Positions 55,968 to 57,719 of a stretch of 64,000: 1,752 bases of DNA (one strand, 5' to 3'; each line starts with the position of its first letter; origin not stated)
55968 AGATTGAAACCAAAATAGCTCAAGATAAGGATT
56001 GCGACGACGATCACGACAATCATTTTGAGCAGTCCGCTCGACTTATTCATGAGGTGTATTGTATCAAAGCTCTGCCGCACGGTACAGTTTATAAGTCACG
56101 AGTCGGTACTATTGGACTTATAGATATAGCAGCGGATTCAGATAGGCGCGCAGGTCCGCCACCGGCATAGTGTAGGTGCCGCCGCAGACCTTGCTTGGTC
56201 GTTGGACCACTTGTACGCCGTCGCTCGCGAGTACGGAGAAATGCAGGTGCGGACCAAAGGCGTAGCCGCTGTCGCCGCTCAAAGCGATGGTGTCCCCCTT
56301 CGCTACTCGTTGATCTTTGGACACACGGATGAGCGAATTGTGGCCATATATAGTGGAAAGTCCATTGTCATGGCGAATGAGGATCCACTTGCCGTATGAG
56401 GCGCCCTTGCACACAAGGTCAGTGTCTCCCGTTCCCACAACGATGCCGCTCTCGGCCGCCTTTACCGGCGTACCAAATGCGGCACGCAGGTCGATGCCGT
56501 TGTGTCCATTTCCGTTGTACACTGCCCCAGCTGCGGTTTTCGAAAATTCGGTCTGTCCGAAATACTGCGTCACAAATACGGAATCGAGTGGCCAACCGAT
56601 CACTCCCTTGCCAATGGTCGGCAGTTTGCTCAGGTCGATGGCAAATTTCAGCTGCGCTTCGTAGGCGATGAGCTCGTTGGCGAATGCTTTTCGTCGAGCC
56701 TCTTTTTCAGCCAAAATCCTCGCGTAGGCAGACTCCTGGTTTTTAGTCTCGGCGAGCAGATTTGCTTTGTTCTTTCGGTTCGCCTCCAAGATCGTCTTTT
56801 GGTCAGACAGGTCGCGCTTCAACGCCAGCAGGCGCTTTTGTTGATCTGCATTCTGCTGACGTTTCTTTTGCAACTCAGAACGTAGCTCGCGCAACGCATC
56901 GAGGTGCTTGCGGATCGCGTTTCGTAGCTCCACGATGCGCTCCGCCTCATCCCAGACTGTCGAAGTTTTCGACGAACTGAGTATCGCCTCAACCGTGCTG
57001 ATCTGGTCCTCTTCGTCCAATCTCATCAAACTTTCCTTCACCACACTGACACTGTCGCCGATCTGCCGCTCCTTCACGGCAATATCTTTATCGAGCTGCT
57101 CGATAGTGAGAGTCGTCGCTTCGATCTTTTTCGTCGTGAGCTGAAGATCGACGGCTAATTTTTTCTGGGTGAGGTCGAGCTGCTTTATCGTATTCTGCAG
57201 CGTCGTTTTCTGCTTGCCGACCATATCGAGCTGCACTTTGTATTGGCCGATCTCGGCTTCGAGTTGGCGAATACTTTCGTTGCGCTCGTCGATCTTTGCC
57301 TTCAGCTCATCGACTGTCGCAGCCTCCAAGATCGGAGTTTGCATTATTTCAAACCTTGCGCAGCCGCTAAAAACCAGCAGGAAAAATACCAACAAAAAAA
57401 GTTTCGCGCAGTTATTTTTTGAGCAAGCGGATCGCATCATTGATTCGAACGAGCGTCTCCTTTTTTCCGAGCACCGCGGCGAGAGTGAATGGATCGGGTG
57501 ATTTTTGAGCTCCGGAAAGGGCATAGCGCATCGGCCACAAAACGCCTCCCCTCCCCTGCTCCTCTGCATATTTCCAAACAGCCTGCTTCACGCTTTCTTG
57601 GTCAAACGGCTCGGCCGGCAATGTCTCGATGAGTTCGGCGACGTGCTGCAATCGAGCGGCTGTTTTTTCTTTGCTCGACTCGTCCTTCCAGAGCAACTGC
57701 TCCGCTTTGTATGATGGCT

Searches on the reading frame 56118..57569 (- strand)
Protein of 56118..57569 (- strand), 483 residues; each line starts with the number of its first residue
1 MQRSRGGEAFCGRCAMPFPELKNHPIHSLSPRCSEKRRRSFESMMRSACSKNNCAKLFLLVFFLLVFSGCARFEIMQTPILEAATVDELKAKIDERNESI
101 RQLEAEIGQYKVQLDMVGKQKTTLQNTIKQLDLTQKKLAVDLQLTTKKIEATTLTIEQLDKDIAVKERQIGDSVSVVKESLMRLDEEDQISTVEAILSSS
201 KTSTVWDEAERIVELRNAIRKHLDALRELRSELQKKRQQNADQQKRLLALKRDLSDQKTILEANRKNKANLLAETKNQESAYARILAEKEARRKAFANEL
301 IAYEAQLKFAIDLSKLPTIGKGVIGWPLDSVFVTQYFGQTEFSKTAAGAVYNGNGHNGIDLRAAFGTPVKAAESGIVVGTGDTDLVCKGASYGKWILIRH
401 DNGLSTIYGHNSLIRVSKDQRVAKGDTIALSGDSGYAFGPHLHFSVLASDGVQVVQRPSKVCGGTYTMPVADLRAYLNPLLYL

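Call 45: search_protein_families(library=pfam, proteins=[window:56118-57569:-], max_evalue=0.00001)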
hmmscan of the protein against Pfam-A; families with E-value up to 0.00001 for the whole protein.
window:56118-57569:- (483 aa): 1 family
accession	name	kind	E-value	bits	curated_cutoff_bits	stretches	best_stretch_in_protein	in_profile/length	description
PF01551.29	Peptidase_M23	-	3.2e-26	91.8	28.7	1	355-447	2-88/96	Peptidase family M23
